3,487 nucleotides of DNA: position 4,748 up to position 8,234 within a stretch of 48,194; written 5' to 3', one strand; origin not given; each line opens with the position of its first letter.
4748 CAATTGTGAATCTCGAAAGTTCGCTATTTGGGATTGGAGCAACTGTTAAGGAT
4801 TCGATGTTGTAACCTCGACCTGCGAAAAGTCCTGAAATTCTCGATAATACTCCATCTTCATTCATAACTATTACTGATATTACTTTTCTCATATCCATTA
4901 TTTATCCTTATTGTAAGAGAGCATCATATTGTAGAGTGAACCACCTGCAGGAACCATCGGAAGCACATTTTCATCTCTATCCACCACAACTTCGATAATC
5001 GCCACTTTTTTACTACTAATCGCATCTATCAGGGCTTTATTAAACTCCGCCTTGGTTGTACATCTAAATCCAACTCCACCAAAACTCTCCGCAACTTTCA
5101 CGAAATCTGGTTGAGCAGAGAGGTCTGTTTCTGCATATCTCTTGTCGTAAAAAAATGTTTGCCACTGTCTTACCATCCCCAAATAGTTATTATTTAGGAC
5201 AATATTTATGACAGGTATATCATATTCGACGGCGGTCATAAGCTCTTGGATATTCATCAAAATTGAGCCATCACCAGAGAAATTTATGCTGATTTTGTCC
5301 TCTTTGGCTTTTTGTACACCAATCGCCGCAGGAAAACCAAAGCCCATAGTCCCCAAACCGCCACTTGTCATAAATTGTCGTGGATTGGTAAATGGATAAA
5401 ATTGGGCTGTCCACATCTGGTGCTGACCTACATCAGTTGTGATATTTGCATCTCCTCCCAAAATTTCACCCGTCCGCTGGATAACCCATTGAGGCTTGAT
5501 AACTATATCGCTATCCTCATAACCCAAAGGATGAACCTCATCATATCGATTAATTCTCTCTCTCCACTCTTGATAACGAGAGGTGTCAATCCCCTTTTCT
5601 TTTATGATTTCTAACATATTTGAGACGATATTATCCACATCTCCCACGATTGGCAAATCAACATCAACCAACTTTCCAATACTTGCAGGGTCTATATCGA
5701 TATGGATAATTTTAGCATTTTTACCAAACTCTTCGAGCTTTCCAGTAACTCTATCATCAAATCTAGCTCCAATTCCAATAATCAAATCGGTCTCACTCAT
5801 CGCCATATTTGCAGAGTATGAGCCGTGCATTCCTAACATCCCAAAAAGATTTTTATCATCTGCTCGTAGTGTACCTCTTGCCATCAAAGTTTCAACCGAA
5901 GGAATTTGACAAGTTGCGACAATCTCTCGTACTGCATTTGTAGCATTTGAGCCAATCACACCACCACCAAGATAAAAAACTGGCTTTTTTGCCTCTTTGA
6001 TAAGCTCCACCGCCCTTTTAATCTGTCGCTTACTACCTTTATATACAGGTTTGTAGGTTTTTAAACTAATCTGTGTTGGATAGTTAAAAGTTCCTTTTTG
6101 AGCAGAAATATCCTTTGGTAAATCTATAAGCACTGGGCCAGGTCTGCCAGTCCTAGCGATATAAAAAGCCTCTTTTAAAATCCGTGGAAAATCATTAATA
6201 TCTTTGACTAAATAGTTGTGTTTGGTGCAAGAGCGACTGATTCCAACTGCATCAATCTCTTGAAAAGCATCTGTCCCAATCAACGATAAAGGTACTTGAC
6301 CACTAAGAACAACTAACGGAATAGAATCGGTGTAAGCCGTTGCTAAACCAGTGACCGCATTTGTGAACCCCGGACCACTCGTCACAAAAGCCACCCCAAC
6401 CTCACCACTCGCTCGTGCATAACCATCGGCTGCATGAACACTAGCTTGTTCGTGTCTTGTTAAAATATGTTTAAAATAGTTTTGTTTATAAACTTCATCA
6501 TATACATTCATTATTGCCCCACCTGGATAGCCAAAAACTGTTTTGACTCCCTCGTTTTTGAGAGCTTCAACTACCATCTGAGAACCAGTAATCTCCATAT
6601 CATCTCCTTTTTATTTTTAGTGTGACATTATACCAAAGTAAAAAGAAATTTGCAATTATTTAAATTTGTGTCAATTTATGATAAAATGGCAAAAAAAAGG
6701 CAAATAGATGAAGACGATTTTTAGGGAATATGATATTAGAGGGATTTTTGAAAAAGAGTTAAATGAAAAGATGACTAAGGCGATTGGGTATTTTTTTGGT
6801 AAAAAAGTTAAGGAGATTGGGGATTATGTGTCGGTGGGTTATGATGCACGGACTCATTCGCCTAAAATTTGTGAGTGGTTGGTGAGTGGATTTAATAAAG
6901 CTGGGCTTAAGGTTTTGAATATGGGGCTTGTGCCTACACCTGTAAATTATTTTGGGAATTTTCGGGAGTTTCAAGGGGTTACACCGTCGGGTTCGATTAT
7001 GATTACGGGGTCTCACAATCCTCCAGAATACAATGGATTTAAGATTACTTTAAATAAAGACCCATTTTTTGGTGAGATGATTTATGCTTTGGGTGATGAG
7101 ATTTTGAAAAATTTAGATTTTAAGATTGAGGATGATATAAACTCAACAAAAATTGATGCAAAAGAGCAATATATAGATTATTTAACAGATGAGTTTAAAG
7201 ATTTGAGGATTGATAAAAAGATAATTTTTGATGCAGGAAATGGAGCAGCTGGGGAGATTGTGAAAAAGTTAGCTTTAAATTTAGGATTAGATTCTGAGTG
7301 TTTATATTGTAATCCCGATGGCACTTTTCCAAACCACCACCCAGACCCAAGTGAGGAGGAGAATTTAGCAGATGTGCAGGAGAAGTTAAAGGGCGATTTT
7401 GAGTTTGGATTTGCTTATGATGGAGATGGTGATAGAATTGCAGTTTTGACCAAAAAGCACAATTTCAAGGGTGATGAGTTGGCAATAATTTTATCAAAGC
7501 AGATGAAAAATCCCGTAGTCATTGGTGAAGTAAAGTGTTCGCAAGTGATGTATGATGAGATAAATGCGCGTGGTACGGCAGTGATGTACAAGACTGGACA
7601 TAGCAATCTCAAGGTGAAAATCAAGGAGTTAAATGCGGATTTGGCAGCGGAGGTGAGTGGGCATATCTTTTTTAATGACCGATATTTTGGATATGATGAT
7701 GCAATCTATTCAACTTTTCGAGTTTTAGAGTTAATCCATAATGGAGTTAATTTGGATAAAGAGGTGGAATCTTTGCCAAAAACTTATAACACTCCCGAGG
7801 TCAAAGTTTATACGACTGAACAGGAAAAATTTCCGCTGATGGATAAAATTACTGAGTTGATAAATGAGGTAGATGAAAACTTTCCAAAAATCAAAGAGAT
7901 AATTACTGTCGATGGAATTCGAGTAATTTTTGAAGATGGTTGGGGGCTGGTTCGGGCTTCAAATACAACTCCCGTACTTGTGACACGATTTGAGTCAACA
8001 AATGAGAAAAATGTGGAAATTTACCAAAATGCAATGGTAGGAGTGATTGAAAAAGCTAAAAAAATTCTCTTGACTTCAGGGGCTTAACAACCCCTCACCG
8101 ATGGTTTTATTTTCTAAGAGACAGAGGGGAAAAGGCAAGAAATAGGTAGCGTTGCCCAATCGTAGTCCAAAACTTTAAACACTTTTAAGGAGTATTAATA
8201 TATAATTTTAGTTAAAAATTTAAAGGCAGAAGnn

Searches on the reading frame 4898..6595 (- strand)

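Call 15: search_protein_families(library=ncbifam, proteins=[window:4898-6595:-], max_evalue=0.00001)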
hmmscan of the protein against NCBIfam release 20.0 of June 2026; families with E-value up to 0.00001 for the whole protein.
window:4898-6595:- (565 aa): 54 families (the best 25 are shown)
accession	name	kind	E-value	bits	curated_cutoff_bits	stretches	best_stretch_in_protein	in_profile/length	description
NF006319.0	PRK08527.1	equivalog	0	1048.3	905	1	1-564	3-564/565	acetolactate synthase large subunit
TIGR00118.1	acolac_lg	equivalog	2.5e-242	805.3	538.35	1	3-559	2-555/557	biosynthetic-type acetolactate synthase large subunit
NF004710.0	PRK06048.1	equivalog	9.2e-235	780.3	976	1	2-557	8-556/561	acetolactate synthase large subunit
NF006581.0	PRK09107.1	equivalog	3.9e-225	748.7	974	1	2-562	11-577/595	acetolactate synthase 3 large subunit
NF005409.0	PRK06965.1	equivalog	8.5e-217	721.2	1035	1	2-560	21-583/587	acetolactate synthase 3 catalytic subunit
NF005228.0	PRK06725.1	equivalog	4e-212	705.4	991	1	1-559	15-566/571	acetolactate synthase large subunit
NF005058.0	PRK06466.1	equivalog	1.1e-211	704.2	951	1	2-561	4-570/574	acetolactate synthase 3 large subunit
NF004919.0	PRK06276.1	equivalog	2.2e-209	696.6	866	1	3-563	2-562/582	acetolactate synthase large subunit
NF005824.0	PRK07710.1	equivalog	3.1e-208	692.8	976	1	2-558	17-568/573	acetolactate synthase large subunit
NF005651.0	PRK07418.1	subfamily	3.3e-207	689.5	942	1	2-558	19-579/617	acetolactate synthase large subunit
NF005364.0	PRK06882.1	equivalog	2.8e-206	686.3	1083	1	2-563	4-570/574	acetolactate synthase 3 large subunit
NF005860.0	PRK07789.1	equivalog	4.5e-206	685.9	881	1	2-558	34-598/615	acetolactate synthase large subunit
NF006525.0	PRK08979.1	equivalog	5.5e-206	685.4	1084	1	2-561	4-568/572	acetolactate synthase 3 large subunit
NF006524.0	PRK08978.1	equivalog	2.3e-202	673.1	738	1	3-558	2-544/548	acetolactate synthase 2 catalytic subunit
NF005936.0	PRK07979.1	equivalog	1.6e-201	670.6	1080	1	2-561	4-570/574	acetolactate synthase 3 large subunit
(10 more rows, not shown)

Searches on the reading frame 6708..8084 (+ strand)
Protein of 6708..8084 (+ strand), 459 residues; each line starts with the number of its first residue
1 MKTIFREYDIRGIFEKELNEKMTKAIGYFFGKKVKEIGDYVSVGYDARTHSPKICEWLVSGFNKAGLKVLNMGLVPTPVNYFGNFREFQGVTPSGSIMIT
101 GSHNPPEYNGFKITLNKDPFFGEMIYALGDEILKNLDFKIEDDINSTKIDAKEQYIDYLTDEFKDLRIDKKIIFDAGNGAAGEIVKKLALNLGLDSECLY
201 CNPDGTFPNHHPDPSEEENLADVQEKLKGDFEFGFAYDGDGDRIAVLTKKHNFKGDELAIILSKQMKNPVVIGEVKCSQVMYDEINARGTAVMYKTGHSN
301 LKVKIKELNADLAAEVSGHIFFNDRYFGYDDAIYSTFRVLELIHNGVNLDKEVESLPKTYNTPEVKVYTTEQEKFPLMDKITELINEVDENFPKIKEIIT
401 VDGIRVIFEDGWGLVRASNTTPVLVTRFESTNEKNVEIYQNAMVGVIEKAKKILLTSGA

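Call 14: find_related_loci(query=window:6708-8084:+, collection=genome_contigs, flank=10000)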
Query window:6708-8084:+ (459 aa) in genome_contigs; peptide patterns used: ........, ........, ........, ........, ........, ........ (x = any residue, [..] = any of these).
223 stretches matched a pattern; 108 encode a relative of the query (tblastn E <= 1e-3); the best 80 are kept; 80 distinct loci.
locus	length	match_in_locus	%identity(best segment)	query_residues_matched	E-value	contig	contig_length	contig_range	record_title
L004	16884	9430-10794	72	1-454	0e+0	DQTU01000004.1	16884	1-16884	MAG TPA_asm: Campylobacterales bacterium isolate SZUA-1433 k95_585434, whole genome shotgun sequence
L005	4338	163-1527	70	1-454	0e+0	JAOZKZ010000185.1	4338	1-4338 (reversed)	MAG: Campylobacterales bacterium isolate GMC10.concoct.254_sub NODE_32978_length_4338_cov_13.020546, whole genome shotgu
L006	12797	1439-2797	72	1-452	0e+0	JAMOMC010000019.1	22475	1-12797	MAG: Campylobacterales bacterium isolate 4281-140_maxbin2_scaf2bin.081 4281-140_scaffold_135_c2, whole genome shotgun se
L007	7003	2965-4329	69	1-454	0e+0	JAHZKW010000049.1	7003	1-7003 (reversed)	MAG: Epsilonproteobacteria bacterium isolate O_S4.2_bin.7 k141_474221, whole genome shotgun sequence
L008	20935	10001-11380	68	1-459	0e+0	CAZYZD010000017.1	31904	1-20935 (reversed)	MAG TPA_asm: uncultured Sulfurospirillum sp. isolate SRP128015_co1_222 genome assembly, contig: NODE_1525_length_31904_c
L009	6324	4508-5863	70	1-451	0e+0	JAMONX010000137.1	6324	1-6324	MAG: Campylobacterales bacterium isolate 4281-140_metabat2_scaf2bin.081 4281-140_scaffold_6539_c1, whole genome shotgun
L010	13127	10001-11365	70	1-454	0e+0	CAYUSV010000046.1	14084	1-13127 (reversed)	MAG TPA_asm: uncultured Campylobacterales bacterium isolate SRP128015_co1_26 genome assembly, contig: NODE_6503_length_1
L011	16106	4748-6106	69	1-452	0e+0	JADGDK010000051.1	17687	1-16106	MAG: Campylobacterales bacterium isolate BB8 NODE_51_length_17687_cov_6.082567, whole genome shotgun sequence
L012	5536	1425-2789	68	1-454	0e+0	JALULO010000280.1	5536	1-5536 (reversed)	MAG: Campylobacterales bacterium isolate S145_maxbin2_scaf2bin.041_VB S145_NODE_8303_length_5536_cov_5.883527, whole gen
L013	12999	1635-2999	68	1-454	0e+0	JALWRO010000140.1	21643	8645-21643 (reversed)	MAG: Campylobacterales bacterium isolate M2_metabat1_scaf2bin.234 M2_NODE_2337_length_21643_cov_2.695482, whole genome s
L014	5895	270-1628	67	1-452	0e+0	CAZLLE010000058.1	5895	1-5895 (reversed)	MAG TPA_asm: uncultured Campylobacterales bacterium isolate binchicken_co219_67 genome assembly, contig: k141_649965, wh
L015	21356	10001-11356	69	1-451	0e+0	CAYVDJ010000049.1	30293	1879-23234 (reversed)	MAG TPA_asm: uncultured Campylobacterales bacterium isolate binchicken_co219_357 genome assembly, contig: k141_415491, w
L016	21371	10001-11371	67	1-457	0e+0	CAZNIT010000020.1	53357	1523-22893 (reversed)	MAG TPA_asm: uncultured Sulfurospirillum sp. isolate binchicken_co219_340 genome assembly, contig: k141_1487150, whole g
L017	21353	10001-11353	68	1-451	0e+0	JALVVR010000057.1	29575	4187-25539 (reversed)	MAG: Campylobacterales bacterium isolate M10_metabat1_scaf2bin.039 M10_NODE_565_length_29575_cov_36.860092, whole genome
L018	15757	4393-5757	67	1-454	0e+0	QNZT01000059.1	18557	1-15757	MAG: Sulfurospirillum sp. isolate MAG 6 Ga0226836_10000660, whole genome shotgun sequence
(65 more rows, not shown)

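Call 15: search_protein_families(library=ncbifam, proteins=[window:6708-8084:+], max_evalue=0.00001)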
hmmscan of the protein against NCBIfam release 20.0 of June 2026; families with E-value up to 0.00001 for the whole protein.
window:6708-8084:+ (459 aa): 6 families
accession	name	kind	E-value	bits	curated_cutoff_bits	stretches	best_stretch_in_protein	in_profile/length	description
NF046027.1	PhglucPhmanMutPgmG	equivalog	3.8e-121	404.9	600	1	2-445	7-448/460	phosphoglucomutase/phosphomannomutase PgmG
TIGR03990.1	Arch_GlmM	equivalog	1.1e-77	261.8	439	1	3-441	2-438/444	phosphoglucosamine mutase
NF007088.0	PRK09542.1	equivalog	7.1e-55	186.8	618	1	2-448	9-454/456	phosphomannomutase/phosphoglucomutase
NF011943.0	PRK15414.1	subfamily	5.8e-39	134.4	801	1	3-436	5-442/456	phosphomannomutase CpsG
TIGR01455.1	glmM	equivalog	1.8e-35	122.5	447.55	1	10-448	6-441/442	phosphoglucosamine mutase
NF005737.0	PRK07564.1-1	equivalog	1.4e-07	30.6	378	1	164-265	200-305/543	alpha-D-glucose phosphate-specific phosphoglucomutase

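Call 88: search_protein_families(library=padloc, alignment_id=A4, max_evalue=1e-10)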
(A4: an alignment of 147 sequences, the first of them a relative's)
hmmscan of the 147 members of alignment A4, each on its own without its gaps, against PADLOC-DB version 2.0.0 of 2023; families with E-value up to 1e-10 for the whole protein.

A. member 1, L038:2931-3716:+ (262 aa): 0 families

B. families by the number of members that match (of 147 scanned): 18 families
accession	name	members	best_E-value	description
PDLC04836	PDC-S04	1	1.4e-104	-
PDLC03735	oMTase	1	2.1e-78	orphan methyltransferase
PDLC03294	MTase_II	1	1.4e-73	Type II methyltransferase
PDLC04837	PDC-S04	1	4.9e-55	-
PDLC03729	oMTase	1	1.8e-51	orphan methyltransferase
PDLC03266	MTase_II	1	2.7e-44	Type II methyltransferase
PDLC03261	MTase_II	1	4e-42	Type II methyltransferase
PDLC04840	PDC-S04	1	1.1e-28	-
PDLC03963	SoFic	1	1.8e-21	-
PDLC02865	DpdF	1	7e-20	DpdF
PDLC03247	MTase_II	1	4.8e-18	Type II methyltransferase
PDLC03344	MTase_II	1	2.2e-17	Type II methyltransferase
PDLC03264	MTase_II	1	2.7e-16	Type II methyltransferase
PDLC05065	PDC-S68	1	7.8e-16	-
PDLC01734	typeIV_RecD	1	8.8e-15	RecD_0_IVD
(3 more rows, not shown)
